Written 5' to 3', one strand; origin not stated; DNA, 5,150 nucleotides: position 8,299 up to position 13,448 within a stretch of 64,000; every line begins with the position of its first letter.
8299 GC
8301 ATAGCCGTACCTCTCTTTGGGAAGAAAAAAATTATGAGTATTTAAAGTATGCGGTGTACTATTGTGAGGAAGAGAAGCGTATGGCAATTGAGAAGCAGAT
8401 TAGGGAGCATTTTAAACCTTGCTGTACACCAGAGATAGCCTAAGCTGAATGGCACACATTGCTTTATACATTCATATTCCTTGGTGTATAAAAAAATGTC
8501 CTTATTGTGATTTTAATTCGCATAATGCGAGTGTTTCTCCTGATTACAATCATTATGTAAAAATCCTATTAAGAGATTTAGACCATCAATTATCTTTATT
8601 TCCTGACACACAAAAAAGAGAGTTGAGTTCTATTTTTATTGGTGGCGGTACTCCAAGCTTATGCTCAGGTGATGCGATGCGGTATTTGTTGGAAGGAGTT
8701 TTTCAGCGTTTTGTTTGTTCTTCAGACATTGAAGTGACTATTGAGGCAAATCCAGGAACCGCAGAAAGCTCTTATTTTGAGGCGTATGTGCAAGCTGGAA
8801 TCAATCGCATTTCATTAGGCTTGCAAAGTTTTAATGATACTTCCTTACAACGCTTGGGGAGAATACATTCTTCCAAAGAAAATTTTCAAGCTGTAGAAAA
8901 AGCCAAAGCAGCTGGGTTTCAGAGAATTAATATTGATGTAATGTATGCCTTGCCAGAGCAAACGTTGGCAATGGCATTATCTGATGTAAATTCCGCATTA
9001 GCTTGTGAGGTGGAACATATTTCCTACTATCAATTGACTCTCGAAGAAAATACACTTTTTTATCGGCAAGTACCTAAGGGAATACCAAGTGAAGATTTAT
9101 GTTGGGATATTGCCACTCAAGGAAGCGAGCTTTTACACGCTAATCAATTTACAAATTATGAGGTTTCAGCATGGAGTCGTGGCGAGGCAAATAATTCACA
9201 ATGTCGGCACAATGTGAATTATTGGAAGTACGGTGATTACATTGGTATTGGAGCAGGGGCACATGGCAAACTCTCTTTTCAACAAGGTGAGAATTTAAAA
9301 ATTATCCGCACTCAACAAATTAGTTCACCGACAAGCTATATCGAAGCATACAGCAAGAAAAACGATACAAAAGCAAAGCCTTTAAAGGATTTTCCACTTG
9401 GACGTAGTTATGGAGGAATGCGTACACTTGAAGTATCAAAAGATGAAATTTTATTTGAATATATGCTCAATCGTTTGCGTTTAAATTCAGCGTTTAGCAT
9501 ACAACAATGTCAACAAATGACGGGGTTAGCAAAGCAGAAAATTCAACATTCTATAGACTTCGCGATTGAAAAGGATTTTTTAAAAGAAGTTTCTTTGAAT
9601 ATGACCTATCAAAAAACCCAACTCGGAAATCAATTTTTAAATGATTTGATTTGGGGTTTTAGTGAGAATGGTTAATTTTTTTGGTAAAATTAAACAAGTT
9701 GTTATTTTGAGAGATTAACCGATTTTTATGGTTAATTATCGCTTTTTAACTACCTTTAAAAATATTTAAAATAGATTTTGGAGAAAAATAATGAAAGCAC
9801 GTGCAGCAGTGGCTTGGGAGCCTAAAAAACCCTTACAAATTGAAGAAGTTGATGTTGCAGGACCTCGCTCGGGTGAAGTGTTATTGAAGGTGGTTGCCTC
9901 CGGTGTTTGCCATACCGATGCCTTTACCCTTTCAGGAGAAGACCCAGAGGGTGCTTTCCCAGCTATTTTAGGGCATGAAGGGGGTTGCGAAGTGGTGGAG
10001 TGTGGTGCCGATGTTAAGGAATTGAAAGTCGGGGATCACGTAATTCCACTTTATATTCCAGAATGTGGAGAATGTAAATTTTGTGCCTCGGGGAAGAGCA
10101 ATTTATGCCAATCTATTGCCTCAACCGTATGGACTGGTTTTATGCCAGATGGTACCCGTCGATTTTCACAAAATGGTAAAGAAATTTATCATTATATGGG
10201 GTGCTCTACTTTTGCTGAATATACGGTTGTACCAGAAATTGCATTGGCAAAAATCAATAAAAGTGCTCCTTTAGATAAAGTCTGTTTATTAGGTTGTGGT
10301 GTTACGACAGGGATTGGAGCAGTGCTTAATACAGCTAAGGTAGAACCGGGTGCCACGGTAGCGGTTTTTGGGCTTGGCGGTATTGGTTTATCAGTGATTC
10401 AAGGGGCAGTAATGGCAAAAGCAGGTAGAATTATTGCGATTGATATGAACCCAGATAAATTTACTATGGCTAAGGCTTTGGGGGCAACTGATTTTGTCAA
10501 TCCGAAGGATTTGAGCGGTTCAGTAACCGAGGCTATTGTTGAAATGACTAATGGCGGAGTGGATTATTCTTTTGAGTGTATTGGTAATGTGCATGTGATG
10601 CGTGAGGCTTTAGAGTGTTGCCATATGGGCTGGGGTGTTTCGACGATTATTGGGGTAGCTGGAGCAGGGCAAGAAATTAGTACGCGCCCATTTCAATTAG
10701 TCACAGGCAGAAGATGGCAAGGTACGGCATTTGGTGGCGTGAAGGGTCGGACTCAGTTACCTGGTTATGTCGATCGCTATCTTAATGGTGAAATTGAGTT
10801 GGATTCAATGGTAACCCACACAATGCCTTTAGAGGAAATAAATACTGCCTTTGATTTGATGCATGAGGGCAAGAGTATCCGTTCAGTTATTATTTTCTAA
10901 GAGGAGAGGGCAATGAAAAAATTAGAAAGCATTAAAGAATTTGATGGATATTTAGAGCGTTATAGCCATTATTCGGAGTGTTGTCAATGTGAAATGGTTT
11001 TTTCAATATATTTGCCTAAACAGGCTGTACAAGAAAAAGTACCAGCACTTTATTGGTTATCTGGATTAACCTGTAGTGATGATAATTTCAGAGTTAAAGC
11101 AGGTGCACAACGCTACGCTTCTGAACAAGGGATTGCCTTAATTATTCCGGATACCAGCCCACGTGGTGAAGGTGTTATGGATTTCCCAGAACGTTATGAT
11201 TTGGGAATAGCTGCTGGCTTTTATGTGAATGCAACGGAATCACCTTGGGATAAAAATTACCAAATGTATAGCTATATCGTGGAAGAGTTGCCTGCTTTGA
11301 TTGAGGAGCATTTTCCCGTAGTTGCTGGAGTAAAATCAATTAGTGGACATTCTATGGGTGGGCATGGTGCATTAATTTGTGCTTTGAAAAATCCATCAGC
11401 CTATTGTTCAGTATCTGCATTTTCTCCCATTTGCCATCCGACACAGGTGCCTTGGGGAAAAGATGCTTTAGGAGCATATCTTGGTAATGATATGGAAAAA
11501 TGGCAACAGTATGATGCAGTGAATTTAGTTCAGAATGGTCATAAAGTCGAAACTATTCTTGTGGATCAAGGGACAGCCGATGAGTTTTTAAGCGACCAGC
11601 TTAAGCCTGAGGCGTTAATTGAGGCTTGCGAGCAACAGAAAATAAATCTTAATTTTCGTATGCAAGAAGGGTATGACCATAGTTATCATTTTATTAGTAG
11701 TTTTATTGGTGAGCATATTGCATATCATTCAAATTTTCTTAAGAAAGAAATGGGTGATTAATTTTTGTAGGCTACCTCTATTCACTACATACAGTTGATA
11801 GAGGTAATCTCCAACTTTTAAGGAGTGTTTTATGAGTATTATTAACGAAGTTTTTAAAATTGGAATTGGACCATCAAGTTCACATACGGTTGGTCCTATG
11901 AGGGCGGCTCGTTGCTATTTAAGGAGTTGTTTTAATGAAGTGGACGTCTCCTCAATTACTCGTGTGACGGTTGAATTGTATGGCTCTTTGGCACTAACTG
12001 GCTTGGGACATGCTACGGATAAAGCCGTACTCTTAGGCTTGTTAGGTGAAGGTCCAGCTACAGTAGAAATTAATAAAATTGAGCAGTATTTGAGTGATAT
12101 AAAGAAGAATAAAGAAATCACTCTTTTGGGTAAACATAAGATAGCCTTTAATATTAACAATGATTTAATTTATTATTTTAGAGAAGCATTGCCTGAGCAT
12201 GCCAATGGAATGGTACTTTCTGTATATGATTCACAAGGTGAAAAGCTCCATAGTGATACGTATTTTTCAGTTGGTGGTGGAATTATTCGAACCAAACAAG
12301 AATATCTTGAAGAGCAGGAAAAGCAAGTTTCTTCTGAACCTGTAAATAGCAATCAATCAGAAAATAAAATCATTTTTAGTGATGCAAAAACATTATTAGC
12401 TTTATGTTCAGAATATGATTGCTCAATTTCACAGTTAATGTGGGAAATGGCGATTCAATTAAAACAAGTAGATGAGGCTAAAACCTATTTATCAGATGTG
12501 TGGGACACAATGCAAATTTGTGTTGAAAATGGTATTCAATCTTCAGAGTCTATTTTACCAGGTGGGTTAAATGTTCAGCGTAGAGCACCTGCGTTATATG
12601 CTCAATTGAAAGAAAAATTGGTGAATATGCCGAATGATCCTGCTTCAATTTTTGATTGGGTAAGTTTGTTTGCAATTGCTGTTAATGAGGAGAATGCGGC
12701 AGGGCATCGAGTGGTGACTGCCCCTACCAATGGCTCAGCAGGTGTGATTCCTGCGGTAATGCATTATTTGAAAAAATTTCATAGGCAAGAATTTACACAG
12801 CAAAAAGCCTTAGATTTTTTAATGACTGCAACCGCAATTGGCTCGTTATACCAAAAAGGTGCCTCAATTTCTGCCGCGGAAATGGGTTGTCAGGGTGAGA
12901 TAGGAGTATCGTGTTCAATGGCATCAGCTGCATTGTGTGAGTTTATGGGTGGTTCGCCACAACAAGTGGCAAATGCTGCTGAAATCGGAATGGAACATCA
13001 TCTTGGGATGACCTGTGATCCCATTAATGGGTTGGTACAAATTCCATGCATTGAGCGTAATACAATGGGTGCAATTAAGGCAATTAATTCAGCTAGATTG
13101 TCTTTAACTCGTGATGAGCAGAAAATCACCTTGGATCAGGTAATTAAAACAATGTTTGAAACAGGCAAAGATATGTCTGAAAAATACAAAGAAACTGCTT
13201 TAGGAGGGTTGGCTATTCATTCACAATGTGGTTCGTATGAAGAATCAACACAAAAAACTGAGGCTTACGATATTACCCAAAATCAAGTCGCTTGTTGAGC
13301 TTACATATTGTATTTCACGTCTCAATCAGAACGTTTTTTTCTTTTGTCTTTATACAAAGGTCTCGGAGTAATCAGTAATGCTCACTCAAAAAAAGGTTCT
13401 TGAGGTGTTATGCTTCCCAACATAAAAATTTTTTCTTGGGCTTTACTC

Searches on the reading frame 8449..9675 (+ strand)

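Call 24: search_protein_families(library=ncbifam, proteins=[window:8449-9675:+])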
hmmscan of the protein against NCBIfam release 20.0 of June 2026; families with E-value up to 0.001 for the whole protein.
window:8449-9675:+ (408 aa): 22 families
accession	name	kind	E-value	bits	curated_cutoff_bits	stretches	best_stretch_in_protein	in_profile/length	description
TIGR00539.1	hemN_rel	equivalog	2.3e-106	356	205.4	1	5-388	2-354/361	radical SAM family heme chaperone HemW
NF005133.0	PRK06582.1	equivalog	9.3e-65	219.1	597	1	3-364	11-349/390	coproporphyrinogen III oxidase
TIGR04107.1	rSAM_HutW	equivalog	4.8e-48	164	400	1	4-307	40-345/419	heme anaerobic degradation radical SAM methyltransferase ChuW/HutW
NF004567.0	PRK05904.1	equivalog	3.4e-44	151.5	355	1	6-273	9-265/353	coproporphyrinogen III oxidase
NF006067.1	PRK08208.1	equivalog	7.5e-44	150.3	380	1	3-306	35-329/427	STM4012 family radical SAM protein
TIGR03994.1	rSAM_HemZ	equivalog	2e-39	135.8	321.4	1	3-308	84-397/401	coproporphyrinogen dehydrogenase HemZ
TIGR00538.1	hemN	equivalog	5.1e-35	121.2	324.95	1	4-195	50-239/454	oxygen-independent coproporphyrinogen III oxidase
NF006064.0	PRK08207.2-2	equivalog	1.6e-32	113.1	504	1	3-313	144-460/465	coproporphyrinogen III oxidase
NF006385.0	PRK08629.1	equivalog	1e-29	103.6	355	1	5-280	54-311/439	coproporphyrinogen III oxidase family protein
NF006060.0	PRK08207.1-3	equivalog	1e-26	93.8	653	1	3-176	149-324/477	coproporphyrinogen III oxidase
NF006061.0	PRK08207.1-4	equivalog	1.9e-26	92.9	702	1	3-174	173-346/501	coproporphyrinogen III oxidase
NF006063.0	PRK08207.2-1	equivalog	3e-20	72.3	1074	1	3-181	192-371/518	coproporphyrinogen III oxidase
TIGR04419.1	no_iron_rSAM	equivalog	2.8e-19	69.9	300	1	32-287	19-270/378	HemN-related non-iron pseudo-SAM protein PsgB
NF006059.0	PRK08207.1-1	equivalog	1.3e-18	67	1012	1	4-175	172-345/496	coproporphyrinogen III oxidase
NF006065.0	PRK08207.2-4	equivalog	7.4e-18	64.8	922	1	5-172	170-342/484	coproporphyrinogen III oxidase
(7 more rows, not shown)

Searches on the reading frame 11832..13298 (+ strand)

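Call 24: search_protein_families(library=ncbifam, proteins=[window:11832-13298:+])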
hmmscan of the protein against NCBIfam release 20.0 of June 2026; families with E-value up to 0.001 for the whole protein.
window:11832-13298:+ (488 aa): 5 families
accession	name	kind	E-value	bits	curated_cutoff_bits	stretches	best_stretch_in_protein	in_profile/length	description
TIGR00720.1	sda_mono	equivalog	6.4e-183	608.8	345.1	1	4-462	3-448/450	L-serine ammonia-lyase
NF011614.0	PRK15040.1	equivalog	2.1e-142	475.3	873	1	6-467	6-454/454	L-serine ammonia-lyase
NF011598.0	PRK15023.1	equivalog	9.6e-140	466.5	942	1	5-466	5-453/454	L-serine ammonia-lyase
TIGR00718.1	sda_alpha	equivalog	1.7e-54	184.9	243.2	1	182-463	2-276/300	L-serine ammonia-lyase, iron-sulfur-dependent, subunit alpha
TIGR00719.1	sda_beta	equivalog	8.7e-11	41.9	161.2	1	8-152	11-132/208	L-serine ammonia-lyase, iron-sulfur-dependent subunit beta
